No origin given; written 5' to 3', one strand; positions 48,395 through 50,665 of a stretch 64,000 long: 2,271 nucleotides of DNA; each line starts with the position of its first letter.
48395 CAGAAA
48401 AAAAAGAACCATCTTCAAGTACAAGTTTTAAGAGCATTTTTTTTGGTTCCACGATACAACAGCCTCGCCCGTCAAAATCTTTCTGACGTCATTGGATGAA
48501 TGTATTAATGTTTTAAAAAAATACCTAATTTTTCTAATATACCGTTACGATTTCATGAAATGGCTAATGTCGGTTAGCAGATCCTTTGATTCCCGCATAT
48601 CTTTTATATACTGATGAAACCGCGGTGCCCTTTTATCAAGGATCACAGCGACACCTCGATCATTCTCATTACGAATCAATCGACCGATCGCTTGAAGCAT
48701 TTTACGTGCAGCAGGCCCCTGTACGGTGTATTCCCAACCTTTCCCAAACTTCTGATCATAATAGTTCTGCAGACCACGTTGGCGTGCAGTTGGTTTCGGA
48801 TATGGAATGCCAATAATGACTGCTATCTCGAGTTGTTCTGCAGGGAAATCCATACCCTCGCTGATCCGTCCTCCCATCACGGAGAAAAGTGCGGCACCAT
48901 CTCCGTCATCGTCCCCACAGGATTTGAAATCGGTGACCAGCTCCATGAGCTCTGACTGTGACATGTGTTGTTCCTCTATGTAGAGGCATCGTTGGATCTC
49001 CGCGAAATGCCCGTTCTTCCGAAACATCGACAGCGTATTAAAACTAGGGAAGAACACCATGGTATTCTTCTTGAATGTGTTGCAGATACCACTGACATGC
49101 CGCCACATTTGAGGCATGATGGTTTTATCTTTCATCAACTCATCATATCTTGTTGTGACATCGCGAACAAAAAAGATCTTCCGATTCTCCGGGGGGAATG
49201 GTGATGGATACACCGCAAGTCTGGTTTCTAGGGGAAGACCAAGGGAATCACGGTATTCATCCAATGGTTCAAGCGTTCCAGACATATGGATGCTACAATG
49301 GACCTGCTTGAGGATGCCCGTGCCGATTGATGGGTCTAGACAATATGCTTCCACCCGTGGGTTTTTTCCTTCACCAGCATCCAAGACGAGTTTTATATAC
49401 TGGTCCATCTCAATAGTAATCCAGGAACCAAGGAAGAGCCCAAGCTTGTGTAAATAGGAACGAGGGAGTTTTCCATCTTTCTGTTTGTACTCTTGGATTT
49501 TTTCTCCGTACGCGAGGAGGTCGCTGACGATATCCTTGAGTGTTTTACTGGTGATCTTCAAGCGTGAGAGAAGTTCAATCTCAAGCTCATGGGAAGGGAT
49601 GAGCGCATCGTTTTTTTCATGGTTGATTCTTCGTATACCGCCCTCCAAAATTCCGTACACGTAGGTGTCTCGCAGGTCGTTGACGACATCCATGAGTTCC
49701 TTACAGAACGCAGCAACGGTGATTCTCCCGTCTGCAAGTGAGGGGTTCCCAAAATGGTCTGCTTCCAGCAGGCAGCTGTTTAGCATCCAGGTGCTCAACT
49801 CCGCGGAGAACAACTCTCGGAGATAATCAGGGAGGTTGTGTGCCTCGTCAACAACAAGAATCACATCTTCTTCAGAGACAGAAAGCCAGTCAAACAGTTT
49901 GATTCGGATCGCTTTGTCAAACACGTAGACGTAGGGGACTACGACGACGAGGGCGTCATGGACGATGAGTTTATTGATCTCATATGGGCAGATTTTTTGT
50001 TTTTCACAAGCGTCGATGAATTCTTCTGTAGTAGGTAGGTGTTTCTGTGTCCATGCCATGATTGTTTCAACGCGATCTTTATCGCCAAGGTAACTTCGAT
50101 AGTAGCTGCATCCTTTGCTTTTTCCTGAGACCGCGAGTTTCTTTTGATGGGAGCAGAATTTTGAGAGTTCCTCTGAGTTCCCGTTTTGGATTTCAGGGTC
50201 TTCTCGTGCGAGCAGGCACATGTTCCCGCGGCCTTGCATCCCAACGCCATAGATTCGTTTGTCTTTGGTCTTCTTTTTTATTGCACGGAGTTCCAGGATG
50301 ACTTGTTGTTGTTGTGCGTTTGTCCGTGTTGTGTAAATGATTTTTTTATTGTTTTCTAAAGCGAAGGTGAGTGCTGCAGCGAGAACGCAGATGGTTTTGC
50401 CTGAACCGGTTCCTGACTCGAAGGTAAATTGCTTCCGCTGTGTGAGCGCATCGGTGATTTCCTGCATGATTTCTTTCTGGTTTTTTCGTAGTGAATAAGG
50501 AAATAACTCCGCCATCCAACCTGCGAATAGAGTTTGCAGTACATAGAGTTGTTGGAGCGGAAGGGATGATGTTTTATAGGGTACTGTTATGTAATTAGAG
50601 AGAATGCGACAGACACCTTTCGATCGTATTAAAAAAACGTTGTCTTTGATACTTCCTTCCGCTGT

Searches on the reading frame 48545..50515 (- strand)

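Call 81: search_protein_families(library=pfam, proteins=[window:48545-50515:-], max_evalue=0.001)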
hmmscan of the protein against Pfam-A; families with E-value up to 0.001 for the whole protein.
window:48545-50515:- (656 aa): 6 families
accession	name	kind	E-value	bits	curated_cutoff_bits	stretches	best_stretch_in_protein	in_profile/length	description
PF06777.17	HBB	-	3.8e-37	128.2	30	1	300-459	36-190/190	Helical and beta-bridge domain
PF13307.12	Helicase_C_2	-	4.6e-35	121.6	25.3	1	477-632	4-156/170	Helicase C-terminal domain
PF06733.21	DEAD_2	-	3.7e-30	105.3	21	1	61-242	1-169/172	DEAD_2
PF04851.21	ResIII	-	8.8e-09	35.9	22.5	1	7-86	2-83/164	Type III restriction enzyme, res subunit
PF00270.35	DEAD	-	2.1e-07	31.3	26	1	12-121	3-109/167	DEAD/DEAH box helicase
PF25199.1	nSTAND_NTPase5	-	0.00021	21.6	34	0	15-81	27-94/145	Novel STAND NTPase 5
